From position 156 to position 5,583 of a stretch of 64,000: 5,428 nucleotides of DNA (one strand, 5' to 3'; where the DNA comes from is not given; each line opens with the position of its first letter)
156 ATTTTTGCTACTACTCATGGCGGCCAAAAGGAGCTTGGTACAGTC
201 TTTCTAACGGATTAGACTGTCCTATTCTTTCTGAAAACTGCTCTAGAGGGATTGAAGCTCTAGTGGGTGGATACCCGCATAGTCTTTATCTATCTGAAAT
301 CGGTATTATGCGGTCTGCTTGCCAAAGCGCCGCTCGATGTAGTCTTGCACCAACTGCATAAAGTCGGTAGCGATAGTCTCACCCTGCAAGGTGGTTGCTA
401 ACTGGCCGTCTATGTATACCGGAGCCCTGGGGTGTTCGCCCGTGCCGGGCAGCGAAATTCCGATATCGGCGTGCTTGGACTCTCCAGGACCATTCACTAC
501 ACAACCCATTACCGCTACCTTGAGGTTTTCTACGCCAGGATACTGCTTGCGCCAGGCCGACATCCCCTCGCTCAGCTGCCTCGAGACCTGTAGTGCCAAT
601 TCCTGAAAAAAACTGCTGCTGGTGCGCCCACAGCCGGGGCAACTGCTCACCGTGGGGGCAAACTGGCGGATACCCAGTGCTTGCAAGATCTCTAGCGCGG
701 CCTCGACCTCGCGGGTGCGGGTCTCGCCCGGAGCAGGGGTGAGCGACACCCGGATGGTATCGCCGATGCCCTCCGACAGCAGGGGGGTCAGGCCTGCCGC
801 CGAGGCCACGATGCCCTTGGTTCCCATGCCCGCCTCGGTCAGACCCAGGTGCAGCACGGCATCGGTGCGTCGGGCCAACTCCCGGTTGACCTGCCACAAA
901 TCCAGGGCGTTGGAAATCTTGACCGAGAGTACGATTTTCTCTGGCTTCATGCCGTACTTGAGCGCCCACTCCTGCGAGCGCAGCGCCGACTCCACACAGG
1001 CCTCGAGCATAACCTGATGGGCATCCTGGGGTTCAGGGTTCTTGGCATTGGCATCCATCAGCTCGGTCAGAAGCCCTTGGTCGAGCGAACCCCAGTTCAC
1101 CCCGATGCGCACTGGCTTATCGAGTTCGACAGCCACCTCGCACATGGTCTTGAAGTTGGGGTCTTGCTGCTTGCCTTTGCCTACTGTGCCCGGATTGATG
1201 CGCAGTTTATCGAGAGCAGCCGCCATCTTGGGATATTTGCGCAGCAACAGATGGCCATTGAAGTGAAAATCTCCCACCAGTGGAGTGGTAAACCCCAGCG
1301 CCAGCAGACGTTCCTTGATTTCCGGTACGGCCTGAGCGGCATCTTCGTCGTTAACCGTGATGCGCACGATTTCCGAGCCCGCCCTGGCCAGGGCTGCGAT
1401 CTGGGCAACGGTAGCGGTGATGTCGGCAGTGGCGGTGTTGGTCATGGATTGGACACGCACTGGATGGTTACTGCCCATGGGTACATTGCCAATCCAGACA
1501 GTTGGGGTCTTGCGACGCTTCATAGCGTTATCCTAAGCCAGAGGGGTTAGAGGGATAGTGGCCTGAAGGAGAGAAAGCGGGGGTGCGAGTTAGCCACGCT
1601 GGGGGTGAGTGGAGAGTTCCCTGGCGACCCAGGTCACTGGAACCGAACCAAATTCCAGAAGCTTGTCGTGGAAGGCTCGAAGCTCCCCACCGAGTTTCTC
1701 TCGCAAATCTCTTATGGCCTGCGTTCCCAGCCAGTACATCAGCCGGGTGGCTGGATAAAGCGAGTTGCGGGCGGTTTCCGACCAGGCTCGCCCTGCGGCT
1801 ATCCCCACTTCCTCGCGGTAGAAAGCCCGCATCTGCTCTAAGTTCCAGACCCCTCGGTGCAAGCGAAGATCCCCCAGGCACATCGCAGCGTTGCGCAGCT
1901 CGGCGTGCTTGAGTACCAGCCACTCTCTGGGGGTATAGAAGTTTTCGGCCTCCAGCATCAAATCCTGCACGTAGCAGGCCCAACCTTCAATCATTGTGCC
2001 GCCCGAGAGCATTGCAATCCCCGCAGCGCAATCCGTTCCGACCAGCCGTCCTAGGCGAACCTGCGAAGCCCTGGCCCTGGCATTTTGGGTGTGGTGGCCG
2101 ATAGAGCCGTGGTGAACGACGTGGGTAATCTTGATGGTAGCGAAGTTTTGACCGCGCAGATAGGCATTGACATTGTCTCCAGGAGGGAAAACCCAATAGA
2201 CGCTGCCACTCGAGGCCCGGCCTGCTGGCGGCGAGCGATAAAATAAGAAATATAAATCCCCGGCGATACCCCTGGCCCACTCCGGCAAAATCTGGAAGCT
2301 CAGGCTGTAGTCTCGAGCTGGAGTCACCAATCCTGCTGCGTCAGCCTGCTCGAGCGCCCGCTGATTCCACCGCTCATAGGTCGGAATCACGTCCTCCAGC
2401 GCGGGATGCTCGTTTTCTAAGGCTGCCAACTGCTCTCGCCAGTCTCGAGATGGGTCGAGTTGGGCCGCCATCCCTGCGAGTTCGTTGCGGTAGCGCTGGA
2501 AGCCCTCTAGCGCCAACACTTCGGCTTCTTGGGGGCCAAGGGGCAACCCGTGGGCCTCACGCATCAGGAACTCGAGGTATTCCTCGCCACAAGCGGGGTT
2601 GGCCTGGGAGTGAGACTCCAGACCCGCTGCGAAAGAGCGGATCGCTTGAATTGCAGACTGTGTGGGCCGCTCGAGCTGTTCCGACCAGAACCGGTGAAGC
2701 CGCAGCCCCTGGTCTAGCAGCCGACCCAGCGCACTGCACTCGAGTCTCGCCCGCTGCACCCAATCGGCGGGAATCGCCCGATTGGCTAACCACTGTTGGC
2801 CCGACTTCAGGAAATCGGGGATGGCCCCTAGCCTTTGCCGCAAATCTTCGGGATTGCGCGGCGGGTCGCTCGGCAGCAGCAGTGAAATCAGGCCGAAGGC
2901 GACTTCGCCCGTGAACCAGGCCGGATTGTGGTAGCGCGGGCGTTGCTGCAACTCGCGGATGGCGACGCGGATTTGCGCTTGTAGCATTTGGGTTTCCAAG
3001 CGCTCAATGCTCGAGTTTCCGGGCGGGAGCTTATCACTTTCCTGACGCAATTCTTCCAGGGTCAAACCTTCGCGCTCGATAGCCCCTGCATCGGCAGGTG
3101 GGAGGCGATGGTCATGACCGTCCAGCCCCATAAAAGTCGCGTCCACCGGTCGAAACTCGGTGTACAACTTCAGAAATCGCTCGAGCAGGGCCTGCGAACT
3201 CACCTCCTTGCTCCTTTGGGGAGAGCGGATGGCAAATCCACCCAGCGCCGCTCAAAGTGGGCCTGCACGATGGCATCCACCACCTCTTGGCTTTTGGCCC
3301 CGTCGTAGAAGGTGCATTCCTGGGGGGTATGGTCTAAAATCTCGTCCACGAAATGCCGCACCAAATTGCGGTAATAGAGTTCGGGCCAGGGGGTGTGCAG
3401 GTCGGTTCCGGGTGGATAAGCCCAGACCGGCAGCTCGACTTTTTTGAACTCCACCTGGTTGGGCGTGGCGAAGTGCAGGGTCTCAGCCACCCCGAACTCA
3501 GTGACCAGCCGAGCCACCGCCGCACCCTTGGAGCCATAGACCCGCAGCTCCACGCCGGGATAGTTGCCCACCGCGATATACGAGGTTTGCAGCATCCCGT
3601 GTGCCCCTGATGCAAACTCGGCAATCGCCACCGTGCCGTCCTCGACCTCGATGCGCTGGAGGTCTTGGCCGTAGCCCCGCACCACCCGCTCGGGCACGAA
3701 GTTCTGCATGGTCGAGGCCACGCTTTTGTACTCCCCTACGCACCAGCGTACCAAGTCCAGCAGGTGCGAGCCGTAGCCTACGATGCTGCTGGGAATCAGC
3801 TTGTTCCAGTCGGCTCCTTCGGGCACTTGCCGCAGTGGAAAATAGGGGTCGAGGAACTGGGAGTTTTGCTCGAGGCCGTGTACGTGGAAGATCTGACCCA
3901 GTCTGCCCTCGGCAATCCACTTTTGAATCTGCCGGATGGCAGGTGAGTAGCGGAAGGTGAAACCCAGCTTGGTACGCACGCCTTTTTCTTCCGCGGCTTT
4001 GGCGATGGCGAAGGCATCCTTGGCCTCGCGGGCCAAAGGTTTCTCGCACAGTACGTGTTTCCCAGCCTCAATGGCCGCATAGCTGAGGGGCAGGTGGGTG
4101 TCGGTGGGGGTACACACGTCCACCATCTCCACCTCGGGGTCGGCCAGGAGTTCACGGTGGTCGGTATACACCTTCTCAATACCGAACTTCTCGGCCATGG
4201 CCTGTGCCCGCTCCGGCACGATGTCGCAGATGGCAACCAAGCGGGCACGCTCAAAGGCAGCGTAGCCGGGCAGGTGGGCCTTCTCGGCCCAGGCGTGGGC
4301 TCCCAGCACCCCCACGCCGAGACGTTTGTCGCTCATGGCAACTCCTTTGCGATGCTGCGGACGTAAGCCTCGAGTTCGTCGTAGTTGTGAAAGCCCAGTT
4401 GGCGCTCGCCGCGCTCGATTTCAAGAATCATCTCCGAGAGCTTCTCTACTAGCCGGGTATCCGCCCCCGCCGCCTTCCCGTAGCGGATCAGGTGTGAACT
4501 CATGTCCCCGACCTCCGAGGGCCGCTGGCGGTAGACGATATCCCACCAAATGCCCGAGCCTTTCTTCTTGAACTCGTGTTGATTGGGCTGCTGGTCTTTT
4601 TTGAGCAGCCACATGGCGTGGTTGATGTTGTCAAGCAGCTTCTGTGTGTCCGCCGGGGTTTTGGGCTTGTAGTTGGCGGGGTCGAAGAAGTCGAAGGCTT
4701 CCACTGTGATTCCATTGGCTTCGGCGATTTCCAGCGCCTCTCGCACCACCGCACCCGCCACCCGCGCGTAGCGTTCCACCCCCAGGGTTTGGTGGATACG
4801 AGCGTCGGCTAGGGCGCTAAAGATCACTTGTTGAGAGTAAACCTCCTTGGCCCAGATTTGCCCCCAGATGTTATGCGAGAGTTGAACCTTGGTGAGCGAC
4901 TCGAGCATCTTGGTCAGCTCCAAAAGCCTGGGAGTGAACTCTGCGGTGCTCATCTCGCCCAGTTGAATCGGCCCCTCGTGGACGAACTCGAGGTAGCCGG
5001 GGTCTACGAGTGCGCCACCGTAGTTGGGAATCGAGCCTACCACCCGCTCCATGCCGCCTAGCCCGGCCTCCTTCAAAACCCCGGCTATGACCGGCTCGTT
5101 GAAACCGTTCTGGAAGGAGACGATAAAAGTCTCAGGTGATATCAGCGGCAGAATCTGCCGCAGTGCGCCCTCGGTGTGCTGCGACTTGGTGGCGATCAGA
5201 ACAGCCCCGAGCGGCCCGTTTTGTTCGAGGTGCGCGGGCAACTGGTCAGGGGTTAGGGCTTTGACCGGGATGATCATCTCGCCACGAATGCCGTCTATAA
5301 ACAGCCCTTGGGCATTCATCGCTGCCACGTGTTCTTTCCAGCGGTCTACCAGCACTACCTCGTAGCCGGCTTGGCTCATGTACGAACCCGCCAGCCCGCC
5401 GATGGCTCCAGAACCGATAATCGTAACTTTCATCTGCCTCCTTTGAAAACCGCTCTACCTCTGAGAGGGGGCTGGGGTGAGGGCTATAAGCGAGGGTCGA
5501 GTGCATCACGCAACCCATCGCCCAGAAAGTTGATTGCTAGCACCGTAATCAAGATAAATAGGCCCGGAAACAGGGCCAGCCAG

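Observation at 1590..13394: Uncharacterised IclR-controlled divergent catabolic locus built around two DUF885-like proteins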

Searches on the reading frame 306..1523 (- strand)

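Call 6: search_protein_families(library=pfam, proteins=[window:306-1523:-], max_evalue=0.01)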
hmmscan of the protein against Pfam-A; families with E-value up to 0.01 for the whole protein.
window:306-1523:- (405 aa): 1 family
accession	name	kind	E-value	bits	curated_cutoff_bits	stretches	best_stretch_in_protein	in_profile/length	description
PF04551.19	GcpE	-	1.9e-111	372.8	32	1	7-393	2-342/343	GcpE protein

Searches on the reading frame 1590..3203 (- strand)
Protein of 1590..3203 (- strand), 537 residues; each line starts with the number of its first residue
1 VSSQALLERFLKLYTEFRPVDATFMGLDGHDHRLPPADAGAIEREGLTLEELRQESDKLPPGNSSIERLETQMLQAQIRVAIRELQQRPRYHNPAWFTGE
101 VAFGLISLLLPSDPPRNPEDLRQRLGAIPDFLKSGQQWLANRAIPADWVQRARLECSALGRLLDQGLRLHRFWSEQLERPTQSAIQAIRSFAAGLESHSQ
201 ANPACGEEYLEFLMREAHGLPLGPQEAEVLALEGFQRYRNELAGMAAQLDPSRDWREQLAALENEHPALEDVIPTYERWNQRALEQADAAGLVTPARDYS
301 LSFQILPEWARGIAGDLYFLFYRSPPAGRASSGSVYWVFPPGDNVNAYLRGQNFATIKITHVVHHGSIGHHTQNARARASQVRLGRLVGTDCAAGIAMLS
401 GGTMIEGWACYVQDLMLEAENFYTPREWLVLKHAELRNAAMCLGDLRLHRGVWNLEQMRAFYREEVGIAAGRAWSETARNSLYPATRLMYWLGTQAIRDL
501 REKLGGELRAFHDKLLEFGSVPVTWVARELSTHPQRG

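Call 3: search_protein_families(library=pfam, proteins=[window:1590-3203:-])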
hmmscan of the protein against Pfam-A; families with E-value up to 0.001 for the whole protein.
window:1590-3203:- (537 aa): 1 family
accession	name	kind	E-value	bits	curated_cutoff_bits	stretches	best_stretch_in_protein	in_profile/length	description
PF05960.17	DUF885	-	1.3e-45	157.5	32.4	1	19-529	1-531/532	Bacterial protein of unknown function (DUF885)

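Call 4: search_protein_families(library=ncbifam, proteins=[window:1590-3203:-])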
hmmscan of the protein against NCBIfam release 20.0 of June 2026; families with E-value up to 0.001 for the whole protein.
window:1590-3203:- (537 aa): 0 families

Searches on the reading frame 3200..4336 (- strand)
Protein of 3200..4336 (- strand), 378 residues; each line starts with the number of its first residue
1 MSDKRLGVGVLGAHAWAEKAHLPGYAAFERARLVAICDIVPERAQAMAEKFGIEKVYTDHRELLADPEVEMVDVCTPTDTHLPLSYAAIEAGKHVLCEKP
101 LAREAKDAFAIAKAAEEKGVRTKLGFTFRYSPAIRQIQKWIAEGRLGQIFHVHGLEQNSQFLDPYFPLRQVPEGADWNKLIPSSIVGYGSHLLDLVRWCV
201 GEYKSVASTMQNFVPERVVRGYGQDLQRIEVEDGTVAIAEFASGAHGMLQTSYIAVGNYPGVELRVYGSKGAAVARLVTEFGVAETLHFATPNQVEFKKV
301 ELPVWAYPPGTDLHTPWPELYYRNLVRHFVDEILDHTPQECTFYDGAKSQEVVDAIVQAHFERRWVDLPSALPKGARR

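Call 3: search_protein_families(library=pfam, proteins=[window:3200-4336:-])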
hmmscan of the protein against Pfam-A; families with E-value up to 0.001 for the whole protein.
window:3200-4336:- (378 aa): 3 families
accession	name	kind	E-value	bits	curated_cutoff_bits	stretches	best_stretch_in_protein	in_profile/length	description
PF01408.29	GFO_IDH_MocA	-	1.7e-29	103.4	24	1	7-125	2-119/120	Oxidoreductase family, NAD-binding Rossmann fold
PF22725.1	GFO_IDH_MocA_C3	-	3.6e-21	75.9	27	1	134-273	1-123/124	GFO/IDH/MocA C-terminal domain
PF02894.22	GFO_IDH_MocA_C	-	8.8e-19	68.6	22.9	1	140-368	3-218/218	Oxidoreductase family, C-terminal alpha/beta domain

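Call 4: search_protein_families(library=ncbifam, proteins=[window:3200-4336:-])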
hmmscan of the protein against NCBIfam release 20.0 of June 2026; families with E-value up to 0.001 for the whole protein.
window:3200-4336:- (378 aa): 10 families
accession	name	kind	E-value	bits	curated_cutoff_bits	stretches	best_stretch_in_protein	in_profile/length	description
NF052479.1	LevoglcsnDh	equivalog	9e-47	159.6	650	1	22-367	25-385/386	levoglucosan dehydrogenase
TIGR04380.1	myo_inos_iolG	equivalog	2e-41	142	355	1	8-282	4-259/330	inositol 2-dehydrogenase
NF040723.1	UDP-GlcNAcDh_Arch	equivalog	7.5e-27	94.6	450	1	7-152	2-144/302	UDP-N-acetylglucosamine 3-dehydrogenase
NF041392.1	XylDh_Gfo6_Halo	equivalog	5.7e-21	74.7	350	1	3-196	14-201/350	D-xylose 1-dehydrogenase Gfo6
NF052679.1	InsChiInosDhIolG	equivalog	2.3e-20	72.9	540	1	6-163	3-162/343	bifunctional inositol 2-dehydrogenase/D-chiro-inositol 1-dehydrogenase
NF058561.1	BT_2158_fam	equivalog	3.3e-20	72.1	750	1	27-181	53-212/487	glycoside 3-dehydrogenase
NF008607.0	PRK11579.1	subfamily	3.2e-17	62.5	330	1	5-152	4-148/346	oxidoreductase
NF007574.0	PRK10206.1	equivalog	6.2e-14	51.8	352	1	54-211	51-198/345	oxidoreductase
NF058563.1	BT_2159_fam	equivalog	6.5e-12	45.1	650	1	25-150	19-144/350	disaccharide 3-dehydrogenase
TIGR01761.1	thiaz-red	subfamily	1.6e-05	24.6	188.8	1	27-145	24-139/350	thiazolinyl imide reductase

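Call 25: search_solved_structures(query=window:3200-4336:-, max_evalue=1e-10)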
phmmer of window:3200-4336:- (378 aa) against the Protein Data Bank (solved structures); distinct sequences matched with E-value up to 1e-10: 63 (the best 60 are shown).
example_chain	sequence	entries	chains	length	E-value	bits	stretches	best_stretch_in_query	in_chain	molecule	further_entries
4h3v_A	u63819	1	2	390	6.3e-42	147.4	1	30-369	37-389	Oxidoreductase domain protein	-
6a3f_A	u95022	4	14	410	3.4e-38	135.1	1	6-370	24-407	Putative dehydrogenase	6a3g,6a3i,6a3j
4fb5_A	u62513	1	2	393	1.1e-37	133.4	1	6-368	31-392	Probable oxidoreductase protein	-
4gqa_A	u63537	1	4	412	1.1e-31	113.6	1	6-274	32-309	NAD binding Oxidoreductase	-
7xr9_A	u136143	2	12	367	6.6e-31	111.1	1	5-253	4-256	DgpA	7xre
6ktj_A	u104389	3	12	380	3.3e-29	105.5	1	6-272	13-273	Scyllo-inositol dehydrogenase with L-glucose dehydrogenase activity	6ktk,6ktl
5ya8_A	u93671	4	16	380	6.6e-29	104.5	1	6-272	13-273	Scyllo-inositol dehydrogenase with L-glucose dehydrogenase activity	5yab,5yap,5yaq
9m3d_B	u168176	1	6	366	3.9e-26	95.4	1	5-254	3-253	DgpA1 from W974-1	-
3ezy_A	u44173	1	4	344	1.6e-23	86.8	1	7-283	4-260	Dehydrogenase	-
3ec7_A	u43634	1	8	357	2.2e-23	86.4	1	29-166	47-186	Putative Dehydrogenase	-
4hkt_A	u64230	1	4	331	1e-20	77.6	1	8-276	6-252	Inositol 2-dehydrogenase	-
5a02_A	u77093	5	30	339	3.2e-20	76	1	4-151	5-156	ALDOSE-ALDOSE OXIDOREDUCTASE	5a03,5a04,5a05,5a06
1ofg_A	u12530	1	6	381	3.6e-20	75.8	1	2-202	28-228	GLUCOSE-FRUCTOSE OXIDOREDUCTASE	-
1ryd_A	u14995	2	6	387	3.8e-20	75.7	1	2-202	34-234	glucose-fructose oxidoreductase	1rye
1evj_A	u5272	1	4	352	4e-20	75.6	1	4-202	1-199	GLUCOSE-FRUCTOSE OXIDOREDUCTASE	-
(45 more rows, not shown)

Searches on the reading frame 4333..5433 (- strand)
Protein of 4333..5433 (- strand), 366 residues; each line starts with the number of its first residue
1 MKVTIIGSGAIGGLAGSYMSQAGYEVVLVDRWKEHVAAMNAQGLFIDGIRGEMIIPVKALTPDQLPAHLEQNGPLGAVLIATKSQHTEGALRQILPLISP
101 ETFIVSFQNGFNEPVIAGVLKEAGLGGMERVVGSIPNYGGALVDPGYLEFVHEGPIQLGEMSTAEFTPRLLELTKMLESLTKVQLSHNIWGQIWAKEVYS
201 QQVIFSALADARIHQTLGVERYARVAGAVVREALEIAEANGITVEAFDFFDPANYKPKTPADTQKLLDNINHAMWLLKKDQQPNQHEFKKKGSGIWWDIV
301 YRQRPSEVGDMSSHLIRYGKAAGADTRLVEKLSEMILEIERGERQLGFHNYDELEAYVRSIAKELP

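Call 3: search_protein_families(library=pfam, proteins=[window:4333-5433:-])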
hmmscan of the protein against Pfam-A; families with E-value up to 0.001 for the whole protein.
window:4333-5433:- (366 aa): 5 families
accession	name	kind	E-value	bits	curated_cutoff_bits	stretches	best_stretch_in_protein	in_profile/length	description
PF02558.23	ApbA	-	2.3e-28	99.1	22.2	1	3-162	1-149/150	Ketopantoate reductase PanE/ApbA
PF08546.17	ApbA_C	-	1.6e-06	28.9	22.7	1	189-339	2-124/125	Ketopantoate reductase PanE/ApbA C terminal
PF03721.20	UDPG_MGDP_dh_N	-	8.6e-06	25.9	27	1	1-44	1-44/187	UDP-glucose/GDP-mannose dehydrogenase family, NAD binding domain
PF01494.25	FAD_binding_3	-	0.00032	20.5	22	1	2-43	3-44/349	FAD binding domain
PF01210.29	NAD_Gly3P_dh_N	-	0.00053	20.4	23.1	0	2-113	1-108/158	NAD-dependent glycerol-3-phosphate dehydrogenase N-terminus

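Call 4: search_protein_families(library=ncbifam, proteins=[window:4333-5433:-])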
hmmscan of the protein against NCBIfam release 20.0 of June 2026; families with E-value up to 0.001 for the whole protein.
window:4333-5433:- (366 aa): 17 families
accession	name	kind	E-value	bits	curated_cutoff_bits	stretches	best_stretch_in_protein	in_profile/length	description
TIGR00745.1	apbA_panE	subfamily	5.4e-33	114.6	141.35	1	2-341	1-303/305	2-dehydropantoate 2-reductase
NF005089.0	PRK06522.1-4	subfamily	1.2e-25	90.6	223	2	1-110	1-103/326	2-dehydropantoate 2-reductase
NF005092.1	PRK06522.2-3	equivalog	5.9e-25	88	500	1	1-246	1-231/296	2-dehydropantoate 2-reductase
NF005088.0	PRK06522.1-2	subfamily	1e-24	87.2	371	1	1-248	1-238/308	2-dehydropantoate 2-reductase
NF005091.0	PRK06522.2-2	equivalog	6.1e-23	81.4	252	1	1-245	2-231/302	2-dehydropantoate 2-reductase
NF006083.0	PRK08229.1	equivalog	1.6e-21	76.6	371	1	1-351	3-328/341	2-dehydropantoate 2-reductase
NF005094.0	PRK06522.2-5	equivalog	6.3e-17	61.8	382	1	1-245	1-236/307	2-dehydropantoate 2-reductase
NF004887.0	PRK06249.1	equivalog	2.5e-15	56.5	360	1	1-245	6-246/316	putative 2-dehydropantoate 2-reductase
NF009543.0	PRK12921.1-5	equivalog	3.4e-12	46.1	339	1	1-112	1-106/305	oxidoreductase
NF005087.0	PRK06522.1-1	equivalog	3.8e-09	36.1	351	1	1-246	1-224/296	2-dehydropantoate 2-reductase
NF005093.0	PRK06522.2-4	equivalog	3.3e-07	30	308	1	1-111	4-106/304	2-dehydropantoate 2-reductase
NF004311.0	PRK05708.1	equivalog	9e-07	28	378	1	2-113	4-109/305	putative 2-dehydropantoate 2-reductase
NF000942.0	PRK00094.1-4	subfamily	4e-06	26.3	257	1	1-113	3-111/334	NAD(P)H-dependent glycerol-3-phosphate dehydrogenase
NF005090.0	PRK06522.2-1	equivalog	1.8e-05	24.2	496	1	1-112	3-105/296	2-dehydropantoate 2-reductase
NF009541.0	PRK12921.1-1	equivalog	1.9e-05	24.1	338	1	2-244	7-226/297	oxidoreductase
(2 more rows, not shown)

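Call 26: search_solved_structures(query=window:4333-5433:-, max_evalue=0.00001)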
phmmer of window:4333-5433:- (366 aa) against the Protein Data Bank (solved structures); distinct sequences matched with E-value up to 0.00001: 9.
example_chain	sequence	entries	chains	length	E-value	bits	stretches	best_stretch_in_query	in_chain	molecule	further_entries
2ew2_A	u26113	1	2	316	2.6e-15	59.3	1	1-200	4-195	2-dehydropantoate 2-reductase, putative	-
8wl1_A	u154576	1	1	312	4.8e-13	51.8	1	1-245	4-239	2-dehydropantoate 2-reductase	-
8wl3_A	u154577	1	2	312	5e-13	51.8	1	1-245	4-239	2-dehydropantoate 2-reductase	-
3wfi_A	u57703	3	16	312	8.4e-13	51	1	1-239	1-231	2-dehydropantoate 2-reductase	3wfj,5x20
8wl4_A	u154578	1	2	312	9.2e-13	50.9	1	1-245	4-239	2-dehydropantoate 2-reductase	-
3hwr_A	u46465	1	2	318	1.2e-10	44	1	1-243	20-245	2-dehydropantoate 2-reductase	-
5hws_A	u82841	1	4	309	2.5e-10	42.9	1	1-202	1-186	2-dehydropantoate 2-reductase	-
5ayv_A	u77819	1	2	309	4e-10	42.2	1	1-202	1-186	2-dehydropantoate 2-reductase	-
3hn2_A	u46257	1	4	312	9.6e-09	37.7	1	2-242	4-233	2-dehydropantoate 2-reductase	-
